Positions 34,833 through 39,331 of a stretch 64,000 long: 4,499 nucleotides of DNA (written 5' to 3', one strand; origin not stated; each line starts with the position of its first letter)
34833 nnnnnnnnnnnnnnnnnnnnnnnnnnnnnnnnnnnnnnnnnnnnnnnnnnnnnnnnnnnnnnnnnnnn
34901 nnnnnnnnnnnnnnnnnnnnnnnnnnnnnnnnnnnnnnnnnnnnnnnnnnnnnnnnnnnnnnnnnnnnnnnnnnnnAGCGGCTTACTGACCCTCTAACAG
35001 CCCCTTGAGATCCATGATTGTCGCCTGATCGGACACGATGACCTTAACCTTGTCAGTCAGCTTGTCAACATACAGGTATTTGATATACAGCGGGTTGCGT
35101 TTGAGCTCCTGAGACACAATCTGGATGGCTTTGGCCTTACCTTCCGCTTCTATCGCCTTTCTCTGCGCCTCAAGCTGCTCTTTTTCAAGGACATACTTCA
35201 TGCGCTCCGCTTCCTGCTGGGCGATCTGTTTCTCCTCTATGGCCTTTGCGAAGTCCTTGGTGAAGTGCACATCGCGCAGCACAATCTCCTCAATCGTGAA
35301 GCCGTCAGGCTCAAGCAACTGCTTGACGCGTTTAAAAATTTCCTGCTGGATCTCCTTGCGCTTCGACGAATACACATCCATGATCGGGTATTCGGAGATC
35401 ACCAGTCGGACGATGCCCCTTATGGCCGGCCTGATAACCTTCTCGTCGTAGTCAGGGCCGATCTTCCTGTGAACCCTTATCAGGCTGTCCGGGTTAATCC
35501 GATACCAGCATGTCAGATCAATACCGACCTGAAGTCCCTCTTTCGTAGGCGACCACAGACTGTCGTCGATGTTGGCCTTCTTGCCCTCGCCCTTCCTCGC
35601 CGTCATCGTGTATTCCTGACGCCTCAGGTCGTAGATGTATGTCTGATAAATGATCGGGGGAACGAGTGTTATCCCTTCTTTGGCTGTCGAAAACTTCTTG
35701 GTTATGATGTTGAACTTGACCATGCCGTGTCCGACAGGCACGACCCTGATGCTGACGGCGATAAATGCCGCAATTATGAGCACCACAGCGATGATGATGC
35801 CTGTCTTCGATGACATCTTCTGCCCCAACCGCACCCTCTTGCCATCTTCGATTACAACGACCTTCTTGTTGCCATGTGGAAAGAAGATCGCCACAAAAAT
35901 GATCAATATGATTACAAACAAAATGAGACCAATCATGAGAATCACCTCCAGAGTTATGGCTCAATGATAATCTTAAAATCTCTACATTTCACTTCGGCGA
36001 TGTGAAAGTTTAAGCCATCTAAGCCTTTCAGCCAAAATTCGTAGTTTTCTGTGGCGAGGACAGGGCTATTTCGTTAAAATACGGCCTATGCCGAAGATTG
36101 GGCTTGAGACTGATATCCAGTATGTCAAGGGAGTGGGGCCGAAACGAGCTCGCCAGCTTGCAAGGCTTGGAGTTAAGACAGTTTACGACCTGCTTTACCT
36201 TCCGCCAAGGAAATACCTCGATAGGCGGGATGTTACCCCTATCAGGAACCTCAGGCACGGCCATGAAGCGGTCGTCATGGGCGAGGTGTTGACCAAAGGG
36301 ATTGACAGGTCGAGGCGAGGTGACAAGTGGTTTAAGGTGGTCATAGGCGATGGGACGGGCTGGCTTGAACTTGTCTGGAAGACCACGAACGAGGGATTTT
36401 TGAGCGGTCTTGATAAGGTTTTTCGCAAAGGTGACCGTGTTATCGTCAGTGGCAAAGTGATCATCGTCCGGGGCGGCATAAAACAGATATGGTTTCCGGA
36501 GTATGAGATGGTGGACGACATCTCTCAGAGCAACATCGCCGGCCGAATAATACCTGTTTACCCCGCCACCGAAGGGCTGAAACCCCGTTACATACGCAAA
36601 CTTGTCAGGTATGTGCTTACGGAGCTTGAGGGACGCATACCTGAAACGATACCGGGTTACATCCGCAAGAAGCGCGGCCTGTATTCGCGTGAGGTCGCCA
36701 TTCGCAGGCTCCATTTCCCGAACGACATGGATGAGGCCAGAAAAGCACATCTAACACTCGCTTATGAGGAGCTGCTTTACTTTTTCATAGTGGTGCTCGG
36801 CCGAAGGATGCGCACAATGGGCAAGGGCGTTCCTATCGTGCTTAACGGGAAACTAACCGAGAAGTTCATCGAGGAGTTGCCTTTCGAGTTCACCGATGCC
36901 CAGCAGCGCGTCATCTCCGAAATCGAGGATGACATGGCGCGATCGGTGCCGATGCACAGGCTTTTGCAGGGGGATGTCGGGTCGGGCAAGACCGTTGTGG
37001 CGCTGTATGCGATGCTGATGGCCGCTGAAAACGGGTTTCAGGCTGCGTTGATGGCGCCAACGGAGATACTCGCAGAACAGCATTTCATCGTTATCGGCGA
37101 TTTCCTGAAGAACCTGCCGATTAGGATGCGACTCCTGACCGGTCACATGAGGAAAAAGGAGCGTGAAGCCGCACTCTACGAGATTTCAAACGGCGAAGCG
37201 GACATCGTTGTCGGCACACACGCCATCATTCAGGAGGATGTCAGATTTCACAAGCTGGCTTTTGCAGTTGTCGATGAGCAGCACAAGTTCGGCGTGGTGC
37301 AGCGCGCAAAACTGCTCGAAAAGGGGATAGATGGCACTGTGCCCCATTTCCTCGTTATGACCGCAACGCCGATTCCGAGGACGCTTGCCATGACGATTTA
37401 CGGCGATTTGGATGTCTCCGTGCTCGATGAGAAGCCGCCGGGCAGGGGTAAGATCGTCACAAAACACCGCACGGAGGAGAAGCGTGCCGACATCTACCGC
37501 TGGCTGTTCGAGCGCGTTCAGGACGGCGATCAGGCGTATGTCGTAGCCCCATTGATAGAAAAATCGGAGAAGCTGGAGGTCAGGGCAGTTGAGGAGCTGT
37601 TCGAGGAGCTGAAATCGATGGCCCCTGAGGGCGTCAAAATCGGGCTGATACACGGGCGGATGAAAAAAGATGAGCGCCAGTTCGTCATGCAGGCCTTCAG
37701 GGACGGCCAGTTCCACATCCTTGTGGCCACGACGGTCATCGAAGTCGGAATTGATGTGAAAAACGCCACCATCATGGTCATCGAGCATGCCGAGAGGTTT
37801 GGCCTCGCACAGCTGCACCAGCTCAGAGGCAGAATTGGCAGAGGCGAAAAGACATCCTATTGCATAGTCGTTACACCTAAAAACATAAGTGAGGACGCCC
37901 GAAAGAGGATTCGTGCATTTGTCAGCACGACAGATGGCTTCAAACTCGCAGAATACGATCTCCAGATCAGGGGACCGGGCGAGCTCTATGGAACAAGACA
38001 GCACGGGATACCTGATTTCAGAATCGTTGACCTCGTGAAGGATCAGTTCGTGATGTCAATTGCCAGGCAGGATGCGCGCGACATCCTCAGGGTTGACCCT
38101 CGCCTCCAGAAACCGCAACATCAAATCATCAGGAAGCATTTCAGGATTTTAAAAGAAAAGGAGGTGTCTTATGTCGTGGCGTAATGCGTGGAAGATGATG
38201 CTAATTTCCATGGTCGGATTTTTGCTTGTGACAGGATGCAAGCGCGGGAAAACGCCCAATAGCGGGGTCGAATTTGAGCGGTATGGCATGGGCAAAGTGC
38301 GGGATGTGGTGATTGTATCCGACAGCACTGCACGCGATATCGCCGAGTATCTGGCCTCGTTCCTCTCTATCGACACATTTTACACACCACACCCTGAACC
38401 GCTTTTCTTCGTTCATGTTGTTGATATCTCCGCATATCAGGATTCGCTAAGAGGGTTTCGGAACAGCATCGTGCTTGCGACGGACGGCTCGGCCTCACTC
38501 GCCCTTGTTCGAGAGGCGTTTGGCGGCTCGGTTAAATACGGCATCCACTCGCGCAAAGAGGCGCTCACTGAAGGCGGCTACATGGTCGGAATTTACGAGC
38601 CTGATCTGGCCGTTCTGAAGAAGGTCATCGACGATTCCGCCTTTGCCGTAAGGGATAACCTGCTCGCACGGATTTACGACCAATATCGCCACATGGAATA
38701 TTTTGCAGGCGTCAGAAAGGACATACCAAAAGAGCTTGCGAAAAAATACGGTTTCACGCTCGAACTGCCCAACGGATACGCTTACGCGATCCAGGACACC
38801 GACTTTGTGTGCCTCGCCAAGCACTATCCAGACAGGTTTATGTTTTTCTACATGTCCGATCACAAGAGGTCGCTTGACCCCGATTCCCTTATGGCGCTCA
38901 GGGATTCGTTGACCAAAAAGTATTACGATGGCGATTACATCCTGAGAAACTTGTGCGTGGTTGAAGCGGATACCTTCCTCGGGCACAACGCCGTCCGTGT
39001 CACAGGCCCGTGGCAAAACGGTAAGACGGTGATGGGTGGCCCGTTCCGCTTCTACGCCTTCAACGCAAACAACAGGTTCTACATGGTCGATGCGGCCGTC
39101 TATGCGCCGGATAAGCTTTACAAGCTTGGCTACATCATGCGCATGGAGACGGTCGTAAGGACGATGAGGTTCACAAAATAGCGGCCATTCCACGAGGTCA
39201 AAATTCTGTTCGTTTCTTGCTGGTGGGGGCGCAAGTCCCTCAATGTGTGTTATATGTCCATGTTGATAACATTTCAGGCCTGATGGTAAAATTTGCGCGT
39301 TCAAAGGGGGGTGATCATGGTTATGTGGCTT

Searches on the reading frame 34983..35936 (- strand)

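Call 29: search_protein_families(library=pfam, proteins=[window:34983-35936:-], max_evalue=0.001)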
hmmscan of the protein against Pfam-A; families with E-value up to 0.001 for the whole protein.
window:34983-35936:- (317 aa): 1 family
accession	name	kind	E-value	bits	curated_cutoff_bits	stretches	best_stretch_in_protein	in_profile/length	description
PF01145.31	Band_7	-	4.9e-32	111.8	23.6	1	65-253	2-175/176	SPFH domain / Band 7 family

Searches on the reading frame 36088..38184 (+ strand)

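Call 29: search_protein_families(library=pfam, proteins=[window:36088-38184:+], max_evalue=0.001)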
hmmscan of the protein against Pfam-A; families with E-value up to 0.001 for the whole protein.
window:36088-38184:+ (698 aa): 8 families
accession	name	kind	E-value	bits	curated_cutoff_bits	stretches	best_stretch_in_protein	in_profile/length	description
PF00271.37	Helicase_C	-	5.2e-26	91.5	23.5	1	469-585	6-108/110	Helicase conserved C-terminal domain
PF00270.35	DEAD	-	6.5e-26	91.5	26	1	269-434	1-165/167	DEAD/DEAH box helicase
PF17191.10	RecG_wedge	-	1.3e-22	80.6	23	1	9-178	1-160/162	RecG wedge domain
PF19833.4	RecG_dom3_C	-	8.3e-19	67.9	26.8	1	614-696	1-84/87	ATP-dependent DNA helicase RecG, domain 3, C-terminal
PF04851.21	ResIII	-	2.9e-08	34.2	22.5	1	267-428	3-162/164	Type III restriction enzyme, res subunit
PF22590.2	Cas3-like_C_2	-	4.9e-07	30.4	27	1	498-586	12-104/106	CRISPR-associated nuclease/helicase Cas3, C-terminal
PF01336.31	tRNA_anti-codon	-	2.4e-06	27.8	27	1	62-140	2-73/75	OB-fold nucleic acid binding domain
PF00176.29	SNF2-rel_dom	-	7.6e-05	22.4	24.9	1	292-433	21-168/290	SNF2-related domain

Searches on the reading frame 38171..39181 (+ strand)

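Call 29: search_protein_families(library=pfam, proteins=[window:38171-39181:+], max_evalue=0.001)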
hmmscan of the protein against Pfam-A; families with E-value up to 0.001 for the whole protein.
window:38171-39181:+ (336 aa): 1 family
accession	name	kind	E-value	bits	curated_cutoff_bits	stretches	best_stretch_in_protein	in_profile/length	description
PF16125.10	DUF4837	-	1.3e-27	97.1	25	1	41-331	3-295/295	Domain of unknown function (DUF4837)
